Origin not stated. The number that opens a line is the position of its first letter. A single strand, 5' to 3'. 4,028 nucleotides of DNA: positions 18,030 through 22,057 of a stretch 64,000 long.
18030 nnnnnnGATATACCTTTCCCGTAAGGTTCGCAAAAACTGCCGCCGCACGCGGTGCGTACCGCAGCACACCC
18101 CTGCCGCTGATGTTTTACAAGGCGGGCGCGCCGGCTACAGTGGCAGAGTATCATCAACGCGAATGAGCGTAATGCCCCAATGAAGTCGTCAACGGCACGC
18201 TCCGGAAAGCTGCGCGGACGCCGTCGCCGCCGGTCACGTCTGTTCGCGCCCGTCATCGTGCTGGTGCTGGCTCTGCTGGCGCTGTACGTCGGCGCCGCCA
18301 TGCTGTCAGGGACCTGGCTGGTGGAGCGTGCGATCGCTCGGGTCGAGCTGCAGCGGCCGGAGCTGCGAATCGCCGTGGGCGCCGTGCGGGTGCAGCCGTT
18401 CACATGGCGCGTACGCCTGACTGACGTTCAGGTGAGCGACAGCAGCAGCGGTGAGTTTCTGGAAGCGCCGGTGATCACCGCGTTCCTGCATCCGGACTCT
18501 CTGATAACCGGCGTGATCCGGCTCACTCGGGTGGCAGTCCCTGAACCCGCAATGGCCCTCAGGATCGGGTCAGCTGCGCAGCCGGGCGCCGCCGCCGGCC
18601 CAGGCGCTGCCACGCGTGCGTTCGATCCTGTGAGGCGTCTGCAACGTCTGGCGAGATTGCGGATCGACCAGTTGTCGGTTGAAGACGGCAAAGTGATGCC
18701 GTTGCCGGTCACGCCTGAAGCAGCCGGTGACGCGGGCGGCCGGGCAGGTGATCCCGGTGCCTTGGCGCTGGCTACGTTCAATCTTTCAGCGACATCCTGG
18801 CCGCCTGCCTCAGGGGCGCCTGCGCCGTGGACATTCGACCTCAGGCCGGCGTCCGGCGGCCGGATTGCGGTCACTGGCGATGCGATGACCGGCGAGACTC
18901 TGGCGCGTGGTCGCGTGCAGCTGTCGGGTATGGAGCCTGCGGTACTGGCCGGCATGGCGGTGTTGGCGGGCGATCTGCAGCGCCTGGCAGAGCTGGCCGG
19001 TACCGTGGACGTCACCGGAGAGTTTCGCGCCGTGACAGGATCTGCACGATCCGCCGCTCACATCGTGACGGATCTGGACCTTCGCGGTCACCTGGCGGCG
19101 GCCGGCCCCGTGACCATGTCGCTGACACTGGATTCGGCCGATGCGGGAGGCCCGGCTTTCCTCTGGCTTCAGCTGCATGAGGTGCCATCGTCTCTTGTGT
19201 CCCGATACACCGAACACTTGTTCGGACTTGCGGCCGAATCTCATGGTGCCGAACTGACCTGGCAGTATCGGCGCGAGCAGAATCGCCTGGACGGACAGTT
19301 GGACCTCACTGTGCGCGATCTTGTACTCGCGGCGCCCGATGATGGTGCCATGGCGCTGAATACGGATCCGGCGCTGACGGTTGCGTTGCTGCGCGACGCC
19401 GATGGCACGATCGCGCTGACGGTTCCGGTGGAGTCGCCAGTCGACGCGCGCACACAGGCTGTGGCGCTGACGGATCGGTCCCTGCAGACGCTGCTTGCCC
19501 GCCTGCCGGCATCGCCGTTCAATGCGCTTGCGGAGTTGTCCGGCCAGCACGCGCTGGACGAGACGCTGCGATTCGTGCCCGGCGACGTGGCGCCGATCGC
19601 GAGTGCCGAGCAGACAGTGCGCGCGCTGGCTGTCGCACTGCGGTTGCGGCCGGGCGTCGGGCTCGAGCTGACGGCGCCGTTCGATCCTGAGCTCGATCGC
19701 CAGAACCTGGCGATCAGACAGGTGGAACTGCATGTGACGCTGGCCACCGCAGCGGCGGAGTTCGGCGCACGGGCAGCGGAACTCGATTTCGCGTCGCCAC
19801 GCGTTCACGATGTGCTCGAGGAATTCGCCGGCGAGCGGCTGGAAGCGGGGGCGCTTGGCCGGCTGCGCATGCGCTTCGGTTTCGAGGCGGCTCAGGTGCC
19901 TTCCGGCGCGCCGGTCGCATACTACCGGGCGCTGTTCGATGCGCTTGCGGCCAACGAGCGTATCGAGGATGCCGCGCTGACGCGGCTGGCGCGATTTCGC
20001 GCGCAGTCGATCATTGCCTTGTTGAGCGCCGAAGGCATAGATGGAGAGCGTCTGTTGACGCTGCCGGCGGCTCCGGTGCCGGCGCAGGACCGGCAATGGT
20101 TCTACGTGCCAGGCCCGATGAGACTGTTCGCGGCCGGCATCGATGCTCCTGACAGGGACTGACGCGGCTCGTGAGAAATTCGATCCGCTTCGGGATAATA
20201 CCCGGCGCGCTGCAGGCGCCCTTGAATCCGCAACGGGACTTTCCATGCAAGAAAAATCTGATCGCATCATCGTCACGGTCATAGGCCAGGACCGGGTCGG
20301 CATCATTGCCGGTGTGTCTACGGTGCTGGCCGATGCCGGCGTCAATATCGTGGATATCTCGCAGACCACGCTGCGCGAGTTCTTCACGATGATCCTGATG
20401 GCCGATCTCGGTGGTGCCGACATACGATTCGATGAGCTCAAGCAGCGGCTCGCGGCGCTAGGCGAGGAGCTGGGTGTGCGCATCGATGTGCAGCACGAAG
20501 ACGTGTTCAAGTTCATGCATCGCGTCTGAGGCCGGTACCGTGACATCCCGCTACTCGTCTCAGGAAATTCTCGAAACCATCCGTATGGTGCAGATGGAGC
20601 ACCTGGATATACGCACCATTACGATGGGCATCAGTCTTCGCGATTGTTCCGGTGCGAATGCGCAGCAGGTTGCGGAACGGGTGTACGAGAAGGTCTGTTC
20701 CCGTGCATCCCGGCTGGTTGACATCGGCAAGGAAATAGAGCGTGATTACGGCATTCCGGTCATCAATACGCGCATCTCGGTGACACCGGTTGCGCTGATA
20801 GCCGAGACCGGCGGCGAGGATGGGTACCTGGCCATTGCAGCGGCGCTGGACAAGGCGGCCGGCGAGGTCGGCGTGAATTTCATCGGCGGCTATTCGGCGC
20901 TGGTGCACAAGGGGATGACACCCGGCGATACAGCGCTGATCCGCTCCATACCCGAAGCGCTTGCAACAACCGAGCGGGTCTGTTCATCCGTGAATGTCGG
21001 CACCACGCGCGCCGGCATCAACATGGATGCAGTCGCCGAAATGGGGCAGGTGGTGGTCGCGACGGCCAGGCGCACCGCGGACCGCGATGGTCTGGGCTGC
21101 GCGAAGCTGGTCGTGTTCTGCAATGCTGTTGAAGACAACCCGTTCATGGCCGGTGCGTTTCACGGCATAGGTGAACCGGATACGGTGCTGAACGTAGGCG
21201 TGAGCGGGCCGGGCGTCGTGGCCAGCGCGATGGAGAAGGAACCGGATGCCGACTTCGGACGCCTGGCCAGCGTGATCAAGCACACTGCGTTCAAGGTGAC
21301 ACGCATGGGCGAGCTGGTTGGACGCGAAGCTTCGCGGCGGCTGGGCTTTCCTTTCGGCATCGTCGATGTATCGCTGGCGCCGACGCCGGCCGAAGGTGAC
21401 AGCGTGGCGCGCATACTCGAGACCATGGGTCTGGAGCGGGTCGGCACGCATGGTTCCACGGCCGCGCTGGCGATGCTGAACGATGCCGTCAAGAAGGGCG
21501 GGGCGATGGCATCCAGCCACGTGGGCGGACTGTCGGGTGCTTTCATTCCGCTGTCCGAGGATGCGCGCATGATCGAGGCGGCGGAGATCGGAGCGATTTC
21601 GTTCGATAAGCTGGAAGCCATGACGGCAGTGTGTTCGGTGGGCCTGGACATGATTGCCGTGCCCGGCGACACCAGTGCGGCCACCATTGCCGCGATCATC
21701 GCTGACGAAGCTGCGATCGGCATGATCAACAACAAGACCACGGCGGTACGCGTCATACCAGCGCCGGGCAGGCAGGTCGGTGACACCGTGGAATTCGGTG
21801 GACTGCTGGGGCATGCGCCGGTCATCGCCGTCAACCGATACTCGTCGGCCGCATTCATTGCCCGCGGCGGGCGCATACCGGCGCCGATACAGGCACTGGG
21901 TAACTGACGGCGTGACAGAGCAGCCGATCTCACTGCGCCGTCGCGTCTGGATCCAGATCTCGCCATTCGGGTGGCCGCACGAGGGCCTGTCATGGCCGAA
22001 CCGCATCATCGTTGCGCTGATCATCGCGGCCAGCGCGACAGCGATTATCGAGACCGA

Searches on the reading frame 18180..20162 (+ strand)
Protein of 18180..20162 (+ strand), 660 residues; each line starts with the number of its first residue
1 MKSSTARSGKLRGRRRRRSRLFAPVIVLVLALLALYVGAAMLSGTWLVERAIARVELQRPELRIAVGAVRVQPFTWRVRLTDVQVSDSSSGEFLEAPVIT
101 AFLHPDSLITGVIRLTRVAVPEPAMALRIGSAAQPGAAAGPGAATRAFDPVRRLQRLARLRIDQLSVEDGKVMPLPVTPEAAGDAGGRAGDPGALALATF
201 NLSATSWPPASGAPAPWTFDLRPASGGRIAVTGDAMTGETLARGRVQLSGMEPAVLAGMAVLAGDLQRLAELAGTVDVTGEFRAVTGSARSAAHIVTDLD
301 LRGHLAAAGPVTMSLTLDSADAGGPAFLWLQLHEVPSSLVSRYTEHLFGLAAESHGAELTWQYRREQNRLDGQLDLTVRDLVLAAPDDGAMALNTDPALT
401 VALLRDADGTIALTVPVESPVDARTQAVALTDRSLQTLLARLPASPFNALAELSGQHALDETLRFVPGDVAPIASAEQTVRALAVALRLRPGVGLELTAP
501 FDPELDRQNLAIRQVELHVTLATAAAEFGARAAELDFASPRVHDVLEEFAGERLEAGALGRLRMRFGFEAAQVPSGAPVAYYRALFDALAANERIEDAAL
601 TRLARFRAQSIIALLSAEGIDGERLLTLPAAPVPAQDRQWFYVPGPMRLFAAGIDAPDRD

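Call 66: search_protein_families(library=pfam, proteins=[window:18180-20162:+], max_evalue=0.00001)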
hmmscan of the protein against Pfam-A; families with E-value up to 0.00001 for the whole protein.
window:18180-20162:+ (660 aa): 1 family
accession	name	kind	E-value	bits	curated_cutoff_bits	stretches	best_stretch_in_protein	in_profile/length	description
PF05359.17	DUF748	-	6.8e-44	150.7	50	2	296-625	713-1037/1037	Domain of Unknown Function (DUF748)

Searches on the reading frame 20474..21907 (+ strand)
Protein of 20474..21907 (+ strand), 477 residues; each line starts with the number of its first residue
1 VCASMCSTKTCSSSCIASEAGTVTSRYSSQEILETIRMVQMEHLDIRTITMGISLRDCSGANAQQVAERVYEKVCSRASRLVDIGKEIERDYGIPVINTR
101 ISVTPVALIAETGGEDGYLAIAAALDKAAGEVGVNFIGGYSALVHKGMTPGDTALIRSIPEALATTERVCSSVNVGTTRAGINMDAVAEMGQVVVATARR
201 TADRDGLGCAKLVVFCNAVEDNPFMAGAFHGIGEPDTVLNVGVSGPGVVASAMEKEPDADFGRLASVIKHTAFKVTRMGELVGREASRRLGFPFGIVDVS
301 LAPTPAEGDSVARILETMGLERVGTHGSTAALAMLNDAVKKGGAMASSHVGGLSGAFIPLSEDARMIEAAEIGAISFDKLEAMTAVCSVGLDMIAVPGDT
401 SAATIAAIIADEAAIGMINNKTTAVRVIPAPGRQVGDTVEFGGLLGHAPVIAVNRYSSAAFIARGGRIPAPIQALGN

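Call 66: search_protein_families(library=pfam, proteins=[window:20474-21907:+], max_evalue=0.00001)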
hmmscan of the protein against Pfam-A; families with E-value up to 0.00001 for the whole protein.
window:20474-21907:+ (477 aa): 1 family
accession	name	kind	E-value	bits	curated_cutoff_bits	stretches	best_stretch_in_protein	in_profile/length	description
PF05167.17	DUF711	-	2.1e-192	639.9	25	1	37-447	1-412/413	Uncharacterised ACR (DUF711)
